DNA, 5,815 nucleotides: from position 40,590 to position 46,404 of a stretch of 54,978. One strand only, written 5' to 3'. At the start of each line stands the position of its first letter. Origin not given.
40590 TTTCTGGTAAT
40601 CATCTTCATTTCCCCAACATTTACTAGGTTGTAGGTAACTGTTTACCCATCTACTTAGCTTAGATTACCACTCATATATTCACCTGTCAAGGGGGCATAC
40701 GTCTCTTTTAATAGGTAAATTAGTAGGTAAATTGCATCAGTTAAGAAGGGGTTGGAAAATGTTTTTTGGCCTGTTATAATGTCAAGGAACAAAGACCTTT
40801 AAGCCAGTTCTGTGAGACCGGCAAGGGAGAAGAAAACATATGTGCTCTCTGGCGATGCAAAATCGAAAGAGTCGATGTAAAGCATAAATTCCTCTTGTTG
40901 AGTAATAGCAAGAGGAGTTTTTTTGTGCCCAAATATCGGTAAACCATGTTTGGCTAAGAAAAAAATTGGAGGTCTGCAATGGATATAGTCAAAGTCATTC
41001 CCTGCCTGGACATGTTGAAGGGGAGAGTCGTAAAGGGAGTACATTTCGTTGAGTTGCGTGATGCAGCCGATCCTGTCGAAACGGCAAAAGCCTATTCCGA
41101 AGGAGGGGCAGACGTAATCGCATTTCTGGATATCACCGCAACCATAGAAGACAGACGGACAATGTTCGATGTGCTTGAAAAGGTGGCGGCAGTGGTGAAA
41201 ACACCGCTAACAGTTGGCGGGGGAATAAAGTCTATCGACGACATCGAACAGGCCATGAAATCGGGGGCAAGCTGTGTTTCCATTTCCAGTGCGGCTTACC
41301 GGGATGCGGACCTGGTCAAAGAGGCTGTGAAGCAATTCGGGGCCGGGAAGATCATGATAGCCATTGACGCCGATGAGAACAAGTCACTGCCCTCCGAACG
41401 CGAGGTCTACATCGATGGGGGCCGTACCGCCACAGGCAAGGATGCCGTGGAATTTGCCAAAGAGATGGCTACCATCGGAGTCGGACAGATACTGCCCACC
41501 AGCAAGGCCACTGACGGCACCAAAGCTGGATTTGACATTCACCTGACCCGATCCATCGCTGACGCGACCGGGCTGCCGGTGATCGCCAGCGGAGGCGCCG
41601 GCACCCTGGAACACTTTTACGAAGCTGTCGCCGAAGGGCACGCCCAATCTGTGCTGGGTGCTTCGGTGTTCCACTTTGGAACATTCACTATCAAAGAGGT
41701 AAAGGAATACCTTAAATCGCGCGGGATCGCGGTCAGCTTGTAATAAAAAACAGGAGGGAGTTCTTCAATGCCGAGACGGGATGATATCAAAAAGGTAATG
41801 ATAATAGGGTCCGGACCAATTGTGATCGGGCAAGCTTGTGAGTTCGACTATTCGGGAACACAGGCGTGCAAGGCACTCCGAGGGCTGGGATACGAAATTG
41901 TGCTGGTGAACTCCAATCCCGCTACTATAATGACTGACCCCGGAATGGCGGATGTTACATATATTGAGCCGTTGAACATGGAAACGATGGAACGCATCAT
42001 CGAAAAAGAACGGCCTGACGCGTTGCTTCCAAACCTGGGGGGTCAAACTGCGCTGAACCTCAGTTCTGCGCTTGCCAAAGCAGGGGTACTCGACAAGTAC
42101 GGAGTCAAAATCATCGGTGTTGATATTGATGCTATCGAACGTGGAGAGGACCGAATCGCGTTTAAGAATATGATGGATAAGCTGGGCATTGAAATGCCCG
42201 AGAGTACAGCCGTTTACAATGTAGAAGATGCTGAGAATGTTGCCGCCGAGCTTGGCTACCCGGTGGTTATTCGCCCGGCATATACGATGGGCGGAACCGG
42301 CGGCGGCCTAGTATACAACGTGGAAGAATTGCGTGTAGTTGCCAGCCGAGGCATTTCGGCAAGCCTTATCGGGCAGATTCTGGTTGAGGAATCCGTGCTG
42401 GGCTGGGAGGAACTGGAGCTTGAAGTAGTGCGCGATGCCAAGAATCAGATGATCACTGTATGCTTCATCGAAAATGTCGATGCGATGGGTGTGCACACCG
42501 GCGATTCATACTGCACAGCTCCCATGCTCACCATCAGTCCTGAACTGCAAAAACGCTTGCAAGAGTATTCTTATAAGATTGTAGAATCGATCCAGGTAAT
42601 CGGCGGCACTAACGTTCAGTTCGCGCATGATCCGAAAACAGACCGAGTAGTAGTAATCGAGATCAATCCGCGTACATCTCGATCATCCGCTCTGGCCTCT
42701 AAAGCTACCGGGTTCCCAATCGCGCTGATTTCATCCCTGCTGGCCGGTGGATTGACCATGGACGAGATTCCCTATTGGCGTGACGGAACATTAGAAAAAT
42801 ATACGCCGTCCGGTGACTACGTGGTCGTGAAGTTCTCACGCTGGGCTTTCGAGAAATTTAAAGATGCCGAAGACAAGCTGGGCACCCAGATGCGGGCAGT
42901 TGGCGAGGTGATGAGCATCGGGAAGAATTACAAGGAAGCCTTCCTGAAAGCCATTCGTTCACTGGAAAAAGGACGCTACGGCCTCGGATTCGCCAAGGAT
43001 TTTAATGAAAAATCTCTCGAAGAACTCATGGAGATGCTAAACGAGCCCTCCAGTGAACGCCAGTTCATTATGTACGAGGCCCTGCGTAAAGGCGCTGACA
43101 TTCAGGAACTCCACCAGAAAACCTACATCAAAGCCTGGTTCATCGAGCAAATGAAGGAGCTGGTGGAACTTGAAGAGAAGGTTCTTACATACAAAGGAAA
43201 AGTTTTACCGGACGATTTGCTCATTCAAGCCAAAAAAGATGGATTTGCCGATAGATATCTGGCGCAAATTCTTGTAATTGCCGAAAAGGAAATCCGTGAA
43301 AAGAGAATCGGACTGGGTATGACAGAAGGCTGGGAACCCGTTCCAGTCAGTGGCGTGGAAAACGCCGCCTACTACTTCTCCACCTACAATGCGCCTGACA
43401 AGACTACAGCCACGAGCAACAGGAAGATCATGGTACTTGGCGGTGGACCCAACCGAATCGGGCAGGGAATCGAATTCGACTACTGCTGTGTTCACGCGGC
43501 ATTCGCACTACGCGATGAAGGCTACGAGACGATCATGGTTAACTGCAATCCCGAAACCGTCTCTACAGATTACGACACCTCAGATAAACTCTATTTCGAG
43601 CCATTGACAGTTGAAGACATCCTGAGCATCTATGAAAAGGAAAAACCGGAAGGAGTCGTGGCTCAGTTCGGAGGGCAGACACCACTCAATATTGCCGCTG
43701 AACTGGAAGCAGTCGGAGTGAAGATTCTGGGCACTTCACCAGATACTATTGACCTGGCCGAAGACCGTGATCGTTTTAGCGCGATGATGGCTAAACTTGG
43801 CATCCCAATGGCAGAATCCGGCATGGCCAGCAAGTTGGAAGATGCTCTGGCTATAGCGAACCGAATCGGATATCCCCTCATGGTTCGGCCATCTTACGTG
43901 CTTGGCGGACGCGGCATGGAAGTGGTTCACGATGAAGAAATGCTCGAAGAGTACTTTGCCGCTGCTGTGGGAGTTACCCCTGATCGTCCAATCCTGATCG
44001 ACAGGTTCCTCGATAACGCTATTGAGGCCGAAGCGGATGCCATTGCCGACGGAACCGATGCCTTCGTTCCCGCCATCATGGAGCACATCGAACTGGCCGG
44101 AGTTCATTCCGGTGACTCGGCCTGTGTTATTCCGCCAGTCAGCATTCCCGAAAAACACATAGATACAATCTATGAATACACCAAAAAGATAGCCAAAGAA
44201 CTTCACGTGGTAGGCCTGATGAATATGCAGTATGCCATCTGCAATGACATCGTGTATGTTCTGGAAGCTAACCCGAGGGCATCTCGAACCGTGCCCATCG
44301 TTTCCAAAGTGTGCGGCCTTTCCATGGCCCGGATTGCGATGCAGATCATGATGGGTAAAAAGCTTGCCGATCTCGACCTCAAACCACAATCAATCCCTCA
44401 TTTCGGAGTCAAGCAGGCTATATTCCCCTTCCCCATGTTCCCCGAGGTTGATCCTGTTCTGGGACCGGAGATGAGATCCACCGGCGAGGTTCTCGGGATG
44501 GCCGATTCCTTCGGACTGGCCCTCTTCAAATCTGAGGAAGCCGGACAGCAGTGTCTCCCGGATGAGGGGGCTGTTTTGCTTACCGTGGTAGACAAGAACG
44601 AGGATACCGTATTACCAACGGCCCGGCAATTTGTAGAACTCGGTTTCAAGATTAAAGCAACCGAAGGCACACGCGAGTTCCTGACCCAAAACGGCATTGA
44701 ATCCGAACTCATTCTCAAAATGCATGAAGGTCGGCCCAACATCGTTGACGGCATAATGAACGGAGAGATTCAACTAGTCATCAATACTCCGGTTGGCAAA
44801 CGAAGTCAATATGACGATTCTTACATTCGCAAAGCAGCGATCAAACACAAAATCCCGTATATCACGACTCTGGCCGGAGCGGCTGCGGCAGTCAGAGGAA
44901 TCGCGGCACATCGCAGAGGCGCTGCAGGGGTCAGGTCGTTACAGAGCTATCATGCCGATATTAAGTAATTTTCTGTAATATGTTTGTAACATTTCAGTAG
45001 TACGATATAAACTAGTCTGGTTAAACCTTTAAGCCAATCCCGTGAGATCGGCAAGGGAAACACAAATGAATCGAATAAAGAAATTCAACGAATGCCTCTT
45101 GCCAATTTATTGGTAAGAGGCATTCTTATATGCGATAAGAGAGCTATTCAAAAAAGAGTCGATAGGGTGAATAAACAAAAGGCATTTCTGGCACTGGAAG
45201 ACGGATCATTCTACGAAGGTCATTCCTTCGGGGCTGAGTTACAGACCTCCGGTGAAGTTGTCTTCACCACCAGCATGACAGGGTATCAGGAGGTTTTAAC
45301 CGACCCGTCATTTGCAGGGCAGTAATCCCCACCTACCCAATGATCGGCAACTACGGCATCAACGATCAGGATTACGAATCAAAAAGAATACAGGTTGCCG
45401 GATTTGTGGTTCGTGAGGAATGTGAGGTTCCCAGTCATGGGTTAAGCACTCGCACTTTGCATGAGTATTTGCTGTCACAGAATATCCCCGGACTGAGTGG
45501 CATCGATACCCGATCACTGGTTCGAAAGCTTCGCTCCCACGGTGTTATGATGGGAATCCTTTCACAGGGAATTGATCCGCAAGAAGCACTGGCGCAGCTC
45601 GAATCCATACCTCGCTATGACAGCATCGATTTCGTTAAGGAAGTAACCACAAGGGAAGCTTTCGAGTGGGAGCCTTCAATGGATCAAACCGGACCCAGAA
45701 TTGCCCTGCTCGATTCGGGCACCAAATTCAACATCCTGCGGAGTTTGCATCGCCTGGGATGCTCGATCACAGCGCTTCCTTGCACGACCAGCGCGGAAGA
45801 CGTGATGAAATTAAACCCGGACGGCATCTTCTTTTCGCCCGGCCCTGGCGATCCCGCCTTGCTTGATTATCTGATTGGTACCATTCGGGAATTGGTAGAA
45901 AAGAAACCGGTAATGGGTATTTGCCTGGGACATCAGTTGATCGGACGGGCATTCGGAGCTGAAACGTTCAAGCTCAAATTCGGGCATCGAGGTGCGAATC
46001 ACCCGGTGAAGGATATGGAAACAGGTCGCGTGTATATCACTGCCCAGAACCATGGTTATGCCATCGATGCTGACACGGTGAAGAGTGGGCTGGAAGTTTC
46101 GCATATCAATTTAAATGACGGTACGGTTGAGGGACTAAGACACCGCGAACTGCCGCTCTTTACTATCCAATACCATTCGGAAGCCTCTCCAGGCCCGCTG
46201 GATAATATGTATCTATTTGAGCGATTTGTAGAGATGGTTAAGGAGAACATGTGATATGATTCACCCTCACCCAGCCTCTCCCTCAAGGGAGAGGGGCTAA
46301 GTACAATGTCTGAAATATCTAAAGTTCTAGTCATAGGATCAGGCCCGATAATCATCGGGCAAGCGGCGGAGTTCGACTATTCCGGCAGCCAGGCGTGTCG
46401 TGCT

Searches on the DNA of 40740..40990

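Call 83: search_rna_families(source=window, start=40740, end=40990, threshold=evalue, max_evalue=0.1)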
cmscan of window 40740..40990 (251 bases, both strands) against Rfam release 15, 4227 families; matches with E-value up to 0.1: 2.
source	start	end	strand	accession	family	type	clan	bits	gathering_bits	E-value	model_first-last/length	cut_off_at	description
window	40792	40926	+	RF00515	PyrR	Cis-reg;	-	46.4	54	1.3e-05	1-115/115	no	PyrR binding site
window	40860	40990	+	RF01702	Cyano-2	Gene; sRNA;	-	15.6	40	0.066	1-146/204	3'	Cyano-2 RNA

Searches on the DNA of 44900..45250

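Call 50: search_rna_families(source=window, start=44900, end=45250, threshold=evalue, max_evalue=1, show_alignments=2)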
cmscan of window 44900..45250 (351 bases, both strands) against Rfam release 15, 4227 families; matches with E-value up to 1: 4.
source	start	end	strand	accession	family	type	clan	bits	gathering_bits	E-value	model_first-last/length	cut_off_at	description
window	45022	45130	+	RF00515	PyrR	Cis-reg;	-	47.8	54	1e-05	1-115/115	no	PyrR binding site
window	45056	45132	+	RF02371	PyrG_leader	Cis-reg; leader;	-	34.2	65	0.0049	1-78/78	no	PyrG leader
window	45001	45131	+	RF02316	TtnuHACA9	Gene; snRNA; snoRNA; HACA-box;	-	19.2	100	0.99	1-135/135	no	Tetrahymena snoRNA TtnuHACA9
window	45088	45126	+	RF04208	MIR8742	Gene; miRNA;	-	16.6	130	0.74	1-131/131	no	MIR8742 microRNA precursor family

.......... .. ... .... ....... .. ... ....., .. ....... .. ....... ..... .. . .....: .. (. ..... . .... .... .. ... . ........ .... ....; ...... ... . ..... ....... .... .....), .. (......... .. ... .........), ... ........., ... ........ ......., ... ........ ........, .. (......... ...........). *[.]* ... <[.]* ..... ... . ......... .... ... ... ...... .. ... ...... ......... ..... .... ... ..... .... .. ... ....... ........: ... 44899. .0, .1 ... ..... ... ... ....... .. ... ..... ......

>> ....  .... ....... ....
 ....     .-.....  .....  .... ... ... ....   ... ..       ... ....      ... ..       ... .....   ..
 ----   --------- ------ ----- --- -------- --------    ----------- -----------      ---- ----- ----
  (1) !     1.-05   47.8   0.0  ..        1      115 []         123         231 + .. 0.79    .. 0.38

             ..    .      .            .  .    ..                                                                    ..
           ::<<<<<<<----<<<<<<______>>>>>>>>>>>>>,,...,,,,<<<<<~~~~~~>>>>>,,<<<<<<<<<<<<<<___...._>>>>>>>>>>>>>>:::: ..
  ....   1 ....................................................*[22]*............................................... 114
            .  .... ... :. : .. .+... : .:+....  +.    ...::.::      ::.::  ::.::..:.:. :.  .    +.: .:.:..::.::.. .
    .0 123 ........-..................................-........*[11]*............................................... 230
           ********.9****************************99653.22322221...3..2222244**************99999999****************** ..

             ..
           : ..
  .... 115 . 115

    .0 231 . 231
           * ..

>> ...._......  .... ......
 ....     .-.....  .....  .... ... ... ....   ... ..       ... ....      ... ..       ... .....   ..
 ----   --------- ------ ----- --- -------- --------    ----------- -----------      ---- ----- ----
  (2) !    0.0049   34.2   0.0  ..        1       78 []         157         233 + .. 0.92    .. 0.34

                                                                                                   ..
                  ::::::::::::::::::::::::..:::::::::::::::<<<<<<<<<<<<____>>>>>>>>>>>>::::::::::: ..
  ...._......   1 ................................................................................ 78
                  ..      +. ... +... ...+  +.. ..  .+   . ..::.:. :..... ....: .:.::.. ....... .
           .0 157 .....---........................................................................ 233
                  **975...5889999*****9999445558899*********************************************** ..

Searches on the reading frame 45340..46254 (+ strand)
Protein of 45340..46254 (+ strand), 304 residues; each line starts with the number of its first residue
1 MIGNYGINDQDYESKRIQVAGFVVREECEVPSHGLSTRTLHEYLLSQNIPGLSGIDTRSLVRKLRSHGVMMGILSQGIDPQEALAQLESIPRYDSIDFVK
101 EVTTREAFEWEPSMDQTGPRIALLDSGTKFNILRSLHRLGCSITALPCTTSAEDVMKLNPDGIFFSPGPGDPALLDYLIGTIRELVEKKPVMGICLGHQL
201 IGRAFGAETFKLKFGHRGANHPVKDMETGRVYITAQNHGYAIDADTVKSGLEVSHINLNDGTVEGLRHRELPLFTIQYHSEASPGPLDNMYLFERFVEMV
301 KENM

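Call 8: search_protein_families(library=pfam, proteins=[window:45340-46254:+])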
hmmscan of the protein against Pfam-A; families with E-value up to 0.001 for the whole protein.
window:45340-46254:+ (304 aa): 3 families
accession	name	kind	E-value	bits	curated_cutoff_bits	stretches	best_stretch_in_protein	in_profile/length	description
PF00117.34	GATase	-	1.3e-51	175.4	22.8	1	123-298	2-189/190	Glutamine amidotransferase class-I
PF00988.28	CPSase_sm_chain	-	5.5e-23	81.6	27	1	1-74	53-126/126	Carbamoyl-phosphate synthase small chain, CPSase domain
PF07722.19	Peptidase_C26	-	2.4e-06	27.9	20.5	1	185-281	102-219/219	Peptidase C26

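Call 51: find_homologous_proteins(query=window:45340-46254:+, max_evalue=1e-60)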
Query window:45340-46254:+ (304 aa): 7900 proteins with E <= 1e-60 among 8000 candidates; the best 120 are listed.
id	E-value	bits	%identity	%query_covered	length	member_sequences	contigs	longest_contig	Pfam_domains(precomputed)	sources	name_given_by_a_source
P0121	2.5e-203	692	100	100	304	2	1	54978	PF07722.20,PF00117.35,PF00988.29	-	-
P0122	2.0e-183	626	89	100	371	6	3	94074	PF07722.20,PF00117.35,PF00988.29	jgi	-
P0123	2.6e-182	623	88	100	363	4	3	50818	PF07722.20,PF00117.35,PF00988.29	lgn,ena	-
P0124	2.2e-176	603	85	100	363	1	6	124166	PF07722.20,PF00117.35,PF00988.29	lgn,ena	-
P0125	1.1e-175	601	86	100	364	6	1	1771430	PF07722.20,PF00117.35,PF00988.29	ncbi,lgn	-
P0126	1.0e-174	598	85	100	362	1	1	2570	PF00117.35,PF00988.29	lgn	-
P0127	4.5e-172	589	83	100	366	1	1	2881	PF07722.20,PF00117.35,PF00988.29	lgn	-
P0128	1.3e-166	571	81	100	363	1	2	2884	PF07722.20,PF00117.35,PF00988.29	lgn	-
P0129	1.2e-165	568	81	100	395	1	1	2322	PF00117.35,PF00988.29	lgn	-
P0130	2.1e-165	567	80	99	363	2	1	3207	PF00117.35,PF00988.29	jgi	-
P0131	8.0e-165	565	78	100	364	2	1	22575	PF07722.20,PF00117.35,PF00988.29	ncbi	ncbi:MAG: glutamine-hydrolyzing carbamoyl-phosphate synthase small subunit [Dehalococcoidia bacteriu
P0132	3.5e-160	550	79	100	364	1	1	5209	PF07722.20,PF00117.35,PF00988.29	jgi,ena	-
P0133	3.8e-160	550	80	99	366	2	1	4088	PF07722.20,PF00117.35,PF00988.29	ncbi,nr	ncbi:MAG: glutamine-hydrolyzing carbamoyl-phosphate synthase small subunit [Chloroflexi bacterium]|n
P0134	2.3e-154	531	75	99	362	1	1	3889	PF07722.20,PF00117.35,PF00988.29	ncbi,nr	ncbi:MAG: glutamine-hydrolyzing carbamoyl-phosphate synthase small subunit [Chloroflexota bacterium]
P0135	1.3e-152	525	74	99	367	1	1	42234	PF07722.20,PF00117.35,PF00988.29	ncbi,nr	ncbi:MAG: glutamine-hydrolyzing carbamoyl-phosphate synthase small subunit [Dehalococcoidia bacteriu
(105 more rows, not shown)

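Call 52: find_encoding_contigs(protein=P0122, flank=10000, max_places=2)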
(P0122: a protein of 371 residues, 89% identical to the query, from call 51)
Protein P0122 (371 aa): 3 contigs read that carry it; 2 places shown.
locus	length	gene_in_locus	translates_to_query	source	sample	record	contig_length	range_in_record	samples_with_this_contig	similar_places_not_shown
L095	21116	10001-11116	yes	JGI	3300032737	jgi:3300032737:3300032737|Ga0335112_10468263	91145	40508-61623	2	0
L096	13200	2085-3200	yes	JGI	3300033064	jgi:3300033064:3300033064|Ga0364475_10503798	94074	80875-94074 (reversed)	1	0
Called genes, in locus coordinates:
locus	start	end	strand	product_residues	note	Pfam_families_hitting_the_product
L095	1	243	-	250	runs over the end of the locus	PF00072:Response_reg (weak), PF00486:Trans_reg_C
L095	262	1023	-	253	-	PF01493:GXGXG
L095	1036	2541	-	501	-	PF13484:Fer4_16 (faint), PF14697:Fer4_21 (weak), PF13187:Fer4_9 (faint), PF00037:Fer4 (weak), PF01645:Glu_synthase, PF04898:Glu_syn_central, PF01070:FMN_dh (weak)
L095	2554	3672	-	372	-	PF00310:GATase_2, PF13537:GATase_7 (faint), PF13522:GATase_6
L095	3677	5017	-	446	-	PF07992:Pyr_redox_2, PF00070:Pyr_redox, PF18267:Rubredoxin_C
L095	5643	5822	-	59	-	-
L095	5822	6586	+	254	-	PF00977:His_biosynth, PF05690:ThiG (faint), PF02581:TMP-TENI (faint), PF01180:DHO_dh (faint)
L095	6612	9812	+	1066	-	PF25596:CPSase_L_D1, PF02222:ATP-grasp, PF02786:CPSase_L_D2, PF07478:Dala_Dala_lig_C, PF02787:CPSase_L_D3, PF25596:CPSase_L_D1, PF02786:CPSase_L_D2, PF02222:ATP-grasp, +6 more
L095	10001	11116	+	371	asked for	PF00988:CPSase_sm_chain, PF00117:GATase, PF07722:Peptidase_C26 (faint)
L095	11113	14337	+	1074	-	PF25596:CPSase_L_D1, PF02786:CPSase_L_D2, PF02787:CPSase_L_D3, PF25596:CPSase_L_D1, PF02222:ATP-grasp, PF02786:CPSase_L_D2, PF07478:Dala_Dala_lig_C (weak), PF02142:MGS, +4 more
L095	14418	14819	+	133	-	-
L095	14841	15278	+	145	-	PF01575:MaoC_dehydratas, PF13452:FAS1_DH_region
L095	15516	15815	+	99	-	-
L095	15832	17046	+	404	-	-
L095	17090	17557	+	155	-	PF00027:cNMP_binding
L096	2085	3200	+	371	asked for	PF00988:CPSase_sm_chain, PF00117:GATase, PF07722:Peptidase_C26 (faint)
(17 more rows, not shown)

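Call 53: find_encoding_contigs(protein=P0123, flank=10000, max_places=1)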
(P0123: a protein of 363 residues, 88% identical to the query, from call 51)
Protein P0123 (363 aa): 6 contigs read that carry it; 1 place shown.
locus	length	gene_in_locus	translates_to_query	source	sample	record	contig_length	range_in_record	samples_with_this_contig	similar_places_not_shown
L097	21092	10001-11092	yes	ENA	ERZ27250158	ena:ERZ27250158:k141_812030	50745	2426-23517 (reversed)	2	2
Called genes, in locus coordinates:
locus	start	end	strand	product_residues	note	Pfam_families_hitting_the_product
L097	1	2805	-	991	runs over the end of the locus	PF12838:Fer4_7 (faint), PF13237:Fer4_10 (faint), PF00478:IMPDH (faint), PF01645:Glu_synthase, PF03060:NMO (faint), PF04898:Glu_syn_central (faint), PF01645:Glu_synthase, PF01070:FMN_dh (weak)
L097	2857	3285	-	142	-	PF02662:FlpD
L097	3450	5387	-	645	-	PF13522:GATase_6, PF13537:GATase_7, PF00733:Asn_synthase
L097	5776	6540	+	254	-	PF00977:His_biosynth, PF05690:ThiG (faint), PF03060:NMO (faint), PF02581:TMP-TENI (faint), PF01180:DHO_dh (faint)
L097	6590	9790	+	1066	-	PF25596:CPSase_L_D1, PF02222:ATP-grasp, PF02786:CPSase_L_D2, PF07478:Dala_Dala_lig_C, PF02787:CPSase_L_D3, PF25596:CPSase_L_D1, PF02786:CPSase_L_D2, PF02222:ATP-grasp, +7 more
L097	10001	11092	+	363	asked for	PF00988:CPSase_sm_chain, PF00117:GATase, PF07722:Peptidase_C26 (faint)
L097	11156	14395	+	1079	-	PF25596:CPSase_L_D1, PF02786:CPSase_L_D2, PF02787:CPSase_L_D3, PF25596:CPSase_L_D1, PF02655:ATP-grasp_3 (weak), PF02786:CPSase_L_D2, PF07478:Dala_Dala_lig_C (weak), PF02142:MGS, +3 more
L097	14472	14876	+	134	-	PF13452:FAS1_DH_region (weak)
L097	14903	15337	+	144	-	PF01575:MaoC_dehydratas, PF13452:FAS1_DH_region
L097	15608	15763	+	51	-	-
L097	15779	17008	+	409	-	-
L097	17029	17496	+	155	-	PF00027:cNMP_binding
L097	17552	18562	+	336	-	PF01734:Patatin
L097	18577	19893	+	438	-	PF11013:DUF2851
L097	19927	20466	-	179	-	PF04060:FeS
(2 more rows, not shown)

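Call 54: find_encoding_contigs(protein=P0124, flank=10000, max_places=1)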
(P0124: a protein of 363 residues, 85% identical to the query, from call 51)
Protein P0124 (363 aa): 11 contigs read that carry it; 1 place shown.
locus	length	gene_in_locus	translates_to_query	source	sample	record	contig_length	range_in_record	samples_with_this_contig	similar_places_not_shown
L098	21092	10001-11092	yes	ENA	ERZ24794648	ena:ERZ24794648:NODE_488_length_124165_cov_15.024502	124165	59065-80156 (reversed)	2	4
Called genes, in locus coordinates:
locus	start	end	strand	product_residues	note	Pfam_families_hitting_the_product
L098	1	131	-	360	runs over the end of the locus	PF00909:Ammonium_transp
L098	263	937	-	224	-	PF21695:GlnR_1st (weak), PF00072:Response_reg, PF00486:Trans_reg_C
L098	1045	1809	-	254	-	PF01493:GXGXG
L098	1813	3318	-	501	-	PF12838:Fer4_7 (faint), PF13237:Fer4_10 (faint), PF14697:Fer4_21, PF00037:Fer4 (weak), PF04898:Glu_syn_central (weak), PF01645:Glu_synthase, PF04898:Glu_syn_central (weak), PF01070:FMN_dh, +3 more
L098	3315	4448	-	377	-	PF00310:GATase_2, PF13522:GATase_6 (weak), PF13537:GATase_7 (faint)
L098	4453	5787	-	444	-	PF07992:Pyr_redox_2, PF00070:Pyr_redox, PF18267:Rubredoxin_C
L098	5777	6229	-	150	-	PF13247:Fer4_11, PF12838:Fer4_7 (weak), PF13187:Fer4_9 (weak), PF00037:Fer4, PF12837:Fer4_6 (weak), PF13237:Fer4_10 (weak)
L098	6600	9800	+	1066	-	PF25596:CPSase_L_D1, PF02222:ATP-grasp, PF02786:CPSase_L_D2, PF07478:Dala_Dala_lig_C, PF02787:CPSase_L_D3, PF25596:CPSase_L_D1, PF02786:CPSase_L_D2, PF02222:ATP-grasp, +5 more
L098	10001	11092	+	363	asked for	PF00988:CPSase_sm_chain, PF00117:GATase, PF07722:Peptidase_C26 (faint)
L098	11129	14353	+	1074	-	PF25596:CPSase_L_D1, PF02786:CPSase_L_D2, PF02787:CPSase_L_D3, PF25596:CPSase_L_D1, PF02222:ATP-grasp, PF02786:CPSase_L_D2, PF07478:Dala_Dala_lig_C (weak), PF02142:MGS, +4 more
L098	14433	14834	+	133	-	PF13452:FAS1_DH_region (weak)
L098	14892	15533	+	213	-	PF00924:MS_channel_2nd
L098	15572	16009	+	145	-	PF01575:MaoC_dehydratas, PF13452:FAS1_DH_region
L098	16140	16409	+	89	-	-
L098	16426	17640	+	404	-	-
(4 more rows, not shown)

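Call 55: find_encoding_contigs(protein=P0125, flank=10000, max_places=1)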
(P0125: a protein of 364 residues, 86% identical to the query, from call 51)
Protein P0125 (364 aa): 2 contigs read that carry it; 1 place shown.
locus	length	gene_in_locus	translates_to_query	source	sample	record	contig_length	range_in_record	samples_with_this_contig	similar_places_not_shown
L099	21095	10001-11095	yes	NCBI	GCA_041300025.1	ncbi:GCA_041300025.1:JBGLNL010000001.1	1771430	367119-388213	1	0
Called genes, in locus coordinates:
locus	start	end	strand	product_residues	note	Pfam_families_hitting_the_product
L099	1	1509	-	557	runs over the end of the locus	PF00005:ABC_tran, PF01078:Mg_chelatase (faint), PF02463:SMC_N (faint), PF03193:RsgA_GTPase (faint), PF13191:AAA_16 (faint), PF08352:oligo_HPY, PF00005:ABC_tran, PF08352:oligo_HPY (weak), +6 more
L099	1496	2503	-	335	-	PF12911:OppC_N (weak), PF00528:BPD_transp_1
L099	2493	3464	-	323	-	PF00528:BPD_transp_1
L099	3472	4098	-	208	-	PF01980:TrmO_N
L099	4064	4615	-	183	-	PF01980:TrmO_N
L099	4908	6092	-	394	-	PF00496:SBP_bac_5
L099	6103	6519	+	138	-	PF00977:His_biosynth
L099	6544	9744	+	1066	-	PF25596:CPSase_L_D1, PF02222:ATP-grasp, PF02786:CPSase_L_D2, PF07478:Dala_Dala_lig_C, PF02787:CPSase_L_D3, PF25596:CPSase_L_D1, PF02786:CPSase_L_D2, PF02222:ATP-grasp, +7 more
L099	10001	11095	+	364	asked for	PF00988:CPSase_sm_chain, PF00117:GATase, PF07722:Peptidase_C26 (faint)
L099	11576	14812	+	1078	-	PF25596:CPSase_L_D1, PF02786:CPSase_L_D2, PF02787:CPSase_L_D3, PF25596:CPSase_L_D1, PF02655:ATP-grasp_3 (weak), PF02786:CPSase_L_D2, PF01071:GARS_A (weak), PF02142:MGS, +3 more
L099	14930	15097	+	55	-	-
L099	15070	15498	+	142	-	PF01575:MaoC_dehydratas, PF13452:FAS1_DH_region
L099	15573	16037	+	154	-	PF00027:cNMP_binding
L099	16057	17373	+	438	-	PF11013:DUF2851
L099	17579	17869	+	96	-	-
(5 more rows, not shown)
